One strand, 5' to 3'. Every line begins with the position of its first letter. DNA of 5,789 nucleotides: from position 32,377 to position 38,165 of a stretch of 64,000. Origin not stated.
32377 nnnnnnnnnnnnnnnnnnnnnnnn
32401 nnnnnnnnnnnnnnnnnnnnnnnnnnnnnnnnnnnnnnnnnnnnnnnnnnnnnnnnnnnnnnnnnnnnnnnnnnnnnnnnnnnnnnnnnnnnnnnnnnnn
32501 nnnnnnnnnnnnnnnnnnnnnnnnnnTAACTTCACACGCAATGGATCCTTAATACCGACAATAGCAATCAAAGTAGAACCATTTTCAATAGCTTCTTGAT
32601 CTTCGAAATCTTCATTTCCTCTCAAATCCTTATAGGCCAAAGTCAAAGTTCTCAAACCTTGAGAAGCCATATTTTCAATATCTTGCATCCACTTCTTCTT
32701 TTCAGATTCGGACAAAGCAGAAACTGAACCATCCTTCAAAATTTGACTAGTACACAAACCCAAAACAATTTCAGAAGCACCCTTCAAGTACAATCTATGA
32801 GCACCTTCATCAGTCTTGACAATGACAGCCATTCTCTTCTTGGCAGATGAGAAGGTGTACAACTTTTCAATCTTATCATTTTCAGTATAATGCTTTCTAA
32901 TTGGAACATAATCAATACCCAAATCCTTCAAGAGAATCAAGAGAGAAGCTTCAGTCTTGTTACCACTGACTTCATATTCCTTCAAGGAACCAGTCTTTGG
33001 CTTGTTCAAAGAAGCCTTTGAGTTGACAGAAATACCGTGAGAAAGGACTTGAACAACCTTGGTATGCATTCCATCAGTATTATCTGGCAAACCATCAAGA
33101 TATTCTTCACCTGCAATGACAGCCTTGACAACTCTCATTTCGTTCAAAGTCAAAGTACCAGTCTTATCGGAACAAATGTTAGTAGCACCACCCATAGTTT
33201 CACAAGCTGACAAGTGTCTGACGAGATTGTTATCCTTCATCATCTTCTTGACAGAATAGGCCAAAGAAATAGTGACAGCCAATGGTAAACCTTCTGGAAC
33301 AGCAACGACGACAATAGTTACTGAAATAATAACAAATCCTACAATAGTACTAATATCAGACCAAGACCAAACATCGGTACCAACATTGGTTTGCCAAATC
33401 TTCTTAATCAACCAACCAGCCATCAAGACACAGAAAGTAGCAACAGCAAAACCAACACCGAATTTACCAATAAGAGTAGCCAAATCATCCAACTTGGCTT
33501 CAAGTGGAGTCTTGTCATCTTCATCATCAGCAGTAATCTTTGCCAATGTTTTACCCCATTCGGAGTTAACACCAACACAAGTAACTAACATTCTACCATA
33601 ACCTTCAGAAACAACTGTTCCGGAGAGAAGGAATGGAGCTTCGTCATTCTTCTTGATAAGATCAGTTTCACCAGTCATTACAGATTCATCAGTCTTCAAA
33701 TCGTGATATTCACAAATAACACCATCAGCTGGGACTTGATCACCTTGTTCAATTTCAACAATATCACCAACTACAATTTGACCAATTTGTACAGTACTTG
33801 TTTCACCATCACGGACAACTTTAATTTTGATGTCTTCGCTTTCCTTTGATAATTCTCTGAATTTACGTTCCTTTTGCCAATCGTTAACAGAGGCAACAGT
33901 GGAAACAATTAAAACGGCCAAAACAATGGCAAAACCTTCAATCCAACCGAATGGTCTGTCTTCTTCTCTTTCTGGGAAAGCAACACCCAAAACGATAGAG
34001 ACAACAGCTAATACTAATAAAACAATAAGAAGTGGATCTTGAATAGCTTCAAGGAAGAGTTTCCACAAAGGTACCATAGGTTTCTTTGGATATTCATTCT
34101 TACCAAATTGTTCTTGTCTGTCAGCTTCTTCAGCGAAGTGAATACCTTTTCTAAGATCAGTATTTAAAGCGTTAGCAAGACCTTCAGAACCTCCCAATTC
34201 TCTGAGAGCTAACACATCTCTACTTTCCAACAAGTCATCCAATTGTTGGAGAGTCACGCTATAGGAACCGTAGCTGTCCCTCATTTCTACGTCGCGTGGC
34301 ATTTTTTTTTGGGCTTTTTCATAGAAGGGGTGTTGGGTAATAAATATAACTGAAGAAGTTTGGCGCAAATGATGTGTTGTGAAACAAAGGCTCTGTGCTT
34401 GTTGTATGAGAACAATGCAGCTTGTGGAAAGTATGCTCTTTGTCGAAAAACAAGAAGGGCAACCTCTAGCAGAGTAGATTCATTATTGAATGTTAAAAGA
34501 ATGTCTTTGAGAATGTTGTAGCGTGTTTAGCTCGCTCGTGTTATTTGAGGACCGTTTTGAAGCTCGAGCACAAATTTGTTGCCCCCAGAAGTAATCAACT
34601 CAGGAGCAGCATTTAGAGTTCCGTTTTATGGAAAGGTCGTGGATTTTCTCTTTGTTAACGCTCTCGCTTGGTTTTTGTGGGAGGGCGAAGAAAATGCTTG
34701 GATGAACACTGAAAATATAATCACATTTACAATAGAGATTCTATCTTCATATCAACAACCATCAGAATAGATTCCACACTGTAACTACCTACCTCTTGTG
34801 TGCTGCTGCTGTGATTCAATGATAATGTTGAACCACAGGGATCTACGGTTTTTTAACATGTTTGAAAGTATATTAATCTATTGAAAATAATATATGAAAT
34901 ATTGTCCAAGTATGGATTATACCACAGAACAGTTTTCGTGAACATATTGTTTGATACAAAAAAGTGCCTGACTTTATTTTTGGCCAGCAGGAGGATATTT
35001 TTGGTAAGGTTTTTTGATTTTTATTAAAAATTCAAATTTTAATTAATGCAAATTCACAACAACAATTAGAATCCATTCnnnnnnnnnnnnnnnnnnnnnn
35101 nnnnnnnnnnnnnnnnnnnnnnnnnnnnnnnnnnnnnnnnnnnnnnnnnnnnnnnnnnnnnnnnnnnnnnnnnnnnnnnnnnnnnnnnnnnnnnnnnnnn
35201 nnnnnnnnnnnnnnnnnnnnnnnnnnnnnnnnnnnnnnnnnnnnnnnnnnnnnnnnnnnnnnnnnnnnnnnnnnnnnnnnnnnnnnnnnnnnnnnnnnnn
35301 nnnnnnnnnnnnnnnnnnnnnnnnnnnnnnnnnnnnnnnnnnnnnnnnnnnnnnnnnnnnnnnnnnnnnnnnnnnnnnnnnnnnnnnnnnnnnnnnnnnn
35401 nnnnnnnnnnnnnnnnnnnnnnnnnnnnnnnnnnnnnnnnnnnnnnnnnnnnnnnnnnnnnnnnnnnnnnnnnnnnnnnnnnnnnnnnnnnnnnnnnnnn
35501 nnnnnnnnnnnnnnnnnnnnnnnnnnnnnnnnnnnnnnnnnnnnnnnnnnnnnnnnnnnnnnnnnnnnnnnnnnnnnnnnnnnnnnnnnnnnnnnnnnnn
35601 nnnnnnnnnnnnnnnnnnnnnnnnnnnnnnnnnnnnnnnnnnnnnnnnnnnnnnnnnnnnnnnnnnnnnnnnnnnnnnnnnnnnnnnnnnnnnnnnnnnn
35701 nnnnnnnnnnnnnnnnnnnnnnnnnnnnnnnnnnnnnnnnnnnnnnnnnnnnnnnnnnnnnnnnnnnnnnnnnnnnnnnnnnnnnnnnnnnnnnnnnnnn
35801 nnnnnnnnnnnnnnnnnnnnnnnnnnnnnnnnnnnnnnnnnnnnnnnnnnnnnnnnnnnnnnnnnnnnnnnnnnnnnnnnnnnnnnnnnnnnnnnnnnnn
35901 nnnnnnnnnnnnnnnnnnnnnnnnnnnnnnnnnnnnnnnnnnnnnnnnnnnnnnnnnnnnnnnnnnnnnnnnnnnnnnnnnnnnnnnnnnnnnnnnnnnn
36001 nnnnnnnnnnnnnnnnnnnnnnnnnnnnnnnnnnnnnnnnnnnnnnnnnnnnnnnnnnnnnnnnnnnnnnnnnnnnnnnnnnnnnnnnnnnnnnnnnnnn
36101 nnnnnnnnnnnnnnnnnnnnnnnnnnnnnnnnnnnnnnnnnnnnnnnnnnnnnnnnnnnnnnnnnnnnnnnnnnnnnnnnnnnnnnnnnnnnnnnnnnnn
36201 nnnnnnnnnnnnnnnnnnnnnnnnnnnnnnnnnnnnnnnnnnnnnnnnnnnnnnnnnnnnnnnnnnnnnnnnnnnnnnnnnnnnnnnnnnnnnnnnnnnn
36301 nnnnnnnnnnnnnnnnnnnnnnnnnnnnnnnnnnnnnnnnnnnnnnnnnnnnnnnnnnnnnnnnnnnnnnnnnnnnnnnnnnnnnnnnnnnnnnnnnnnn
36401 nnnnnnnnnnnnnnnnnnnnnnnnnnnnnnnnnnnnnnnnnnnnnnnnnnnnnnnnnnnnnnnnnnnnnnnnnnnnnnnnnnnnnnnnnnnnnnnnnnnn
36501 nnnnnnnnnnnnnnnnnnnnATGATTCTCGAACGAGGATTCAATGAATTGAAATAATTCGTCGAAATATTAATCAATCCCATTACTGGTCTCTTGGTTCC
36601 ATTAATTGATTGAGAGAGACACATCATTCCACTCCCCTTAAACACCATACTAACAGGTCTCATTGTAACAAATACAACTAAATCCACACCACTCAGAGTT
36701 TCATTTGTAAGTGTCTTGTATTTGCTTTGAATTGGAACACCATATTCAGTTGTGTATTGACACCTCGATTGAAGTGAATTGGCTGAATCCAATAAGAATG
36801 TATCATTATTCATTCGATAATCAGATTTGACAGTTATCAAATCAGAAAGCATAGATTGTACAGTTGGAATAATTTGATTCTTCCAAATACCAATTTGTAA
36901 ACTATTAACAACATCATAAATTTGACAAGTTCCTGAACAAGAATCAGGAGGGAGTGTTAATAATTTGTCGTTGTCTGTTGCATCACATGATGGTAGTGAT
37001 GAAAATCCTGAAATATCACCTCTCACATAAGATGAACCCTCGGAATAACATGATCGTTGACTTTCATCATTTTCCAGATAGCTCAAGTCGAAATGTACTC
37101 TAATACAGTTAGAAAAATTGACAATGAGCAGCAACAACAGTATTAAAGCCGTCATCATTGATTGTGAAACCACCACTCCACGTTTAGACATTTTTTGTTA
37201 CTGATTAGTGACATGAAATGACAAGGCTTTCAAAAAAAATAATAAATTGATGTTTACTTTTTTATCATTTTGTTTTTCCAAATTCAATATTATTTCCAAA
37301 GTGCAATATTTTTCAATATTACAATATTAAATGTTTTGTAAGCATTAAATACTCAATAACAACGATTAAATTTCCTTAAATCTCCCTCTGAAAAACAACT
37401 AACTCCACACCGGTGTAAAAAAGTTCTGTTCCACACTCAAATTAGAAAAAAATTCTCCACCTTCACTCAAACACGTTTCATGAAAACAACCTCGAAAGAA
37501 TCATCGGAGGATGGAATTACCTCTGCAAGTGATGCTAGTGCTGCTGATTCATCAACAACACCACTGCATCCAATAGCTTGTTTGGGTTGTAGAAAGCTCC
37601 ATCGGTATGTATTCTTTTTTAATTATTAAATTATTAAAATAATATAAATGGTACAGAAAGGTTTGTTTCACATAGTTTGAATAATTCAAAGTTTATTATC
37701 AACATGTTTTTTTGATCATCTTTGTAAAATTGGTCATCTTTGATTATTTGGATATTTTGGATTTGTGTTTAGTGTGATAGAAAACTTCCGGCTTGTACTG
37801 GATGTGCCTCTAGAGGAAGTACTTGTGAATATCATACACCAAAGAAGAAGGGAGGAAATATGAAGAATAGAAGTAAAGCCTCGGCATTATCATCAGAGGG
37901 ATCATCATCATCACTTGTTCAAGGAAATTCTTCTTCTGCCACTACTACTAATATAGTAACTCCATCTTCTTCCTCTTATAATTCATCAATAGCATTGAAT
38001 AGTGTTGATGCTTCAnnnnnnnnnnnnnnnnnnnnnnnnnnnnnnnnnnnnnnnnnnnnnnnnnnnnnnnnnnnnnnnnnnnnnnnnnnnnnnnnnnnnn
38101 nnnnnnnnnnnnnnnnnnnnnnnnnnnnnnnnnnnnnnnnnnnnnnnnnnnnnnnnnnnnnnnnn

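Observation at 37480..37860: Fungal-type Zn2Cys6 binuclear-cluster DNA-binding domain in an amoebozoan-like gene, split by an intron inside the cluster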

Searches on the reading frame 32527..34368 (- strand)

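Call 77: search_protein_families(library=pfam, proteins=[window:32527-34368:-], max_evalue=0.001)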
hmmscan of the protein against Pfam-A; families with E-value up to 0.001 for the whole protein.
window:32527-34368:- (614 aa): 3 families
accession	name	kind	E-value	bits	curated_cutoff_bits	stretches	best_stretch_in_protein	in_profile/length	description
PF00122.25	E1-E2_ATPase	-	5e-36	124.4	28.1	1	179-378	4-180/181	E1-E2 ATPase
PF00690.31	Cation_ATPase_N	-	1.7e-18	66.5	20.4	1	59-124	4-69/69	Cation transporter/ATPase, N-terminus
PF13246.12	Cation_ATPase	-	9.8e-17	61.2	21.7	1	460-541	12-90/91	Cation transport ATPase (P-type)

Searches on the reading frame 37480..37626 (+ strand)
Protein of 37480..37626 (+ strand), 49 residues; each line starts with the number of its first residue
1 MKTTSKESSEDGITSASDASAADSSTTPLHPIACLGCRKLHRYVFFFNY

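Call 5: search_protein_families(library=pfam, proteins=[window:37480-37626:+], max_evalue=1)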
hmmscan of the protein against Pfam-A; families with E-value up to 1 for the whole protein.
seq(49 aa): 0 families

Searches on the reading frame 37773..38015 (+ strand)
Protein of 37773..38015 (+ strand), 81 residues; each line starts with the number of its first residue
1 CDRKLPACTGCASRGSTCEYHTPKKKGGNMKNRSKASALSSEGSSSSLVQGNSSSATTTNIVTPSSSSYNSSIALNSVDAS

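Call 5: search_protein_families(library=pfam, proteins=[window:37773-38015:+], max_evalue=1)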
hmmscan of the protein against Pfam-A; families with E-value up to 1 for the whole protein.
seq(81 aa): 1 family
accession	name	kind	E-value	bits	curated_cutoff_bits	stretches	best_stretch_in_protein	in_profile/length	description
PF00172.23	Zn_clus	-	3.6e-05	24.2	21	1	1-26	13-38/39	Fungal Zn(2)-Cys(6) binuclear cluster domain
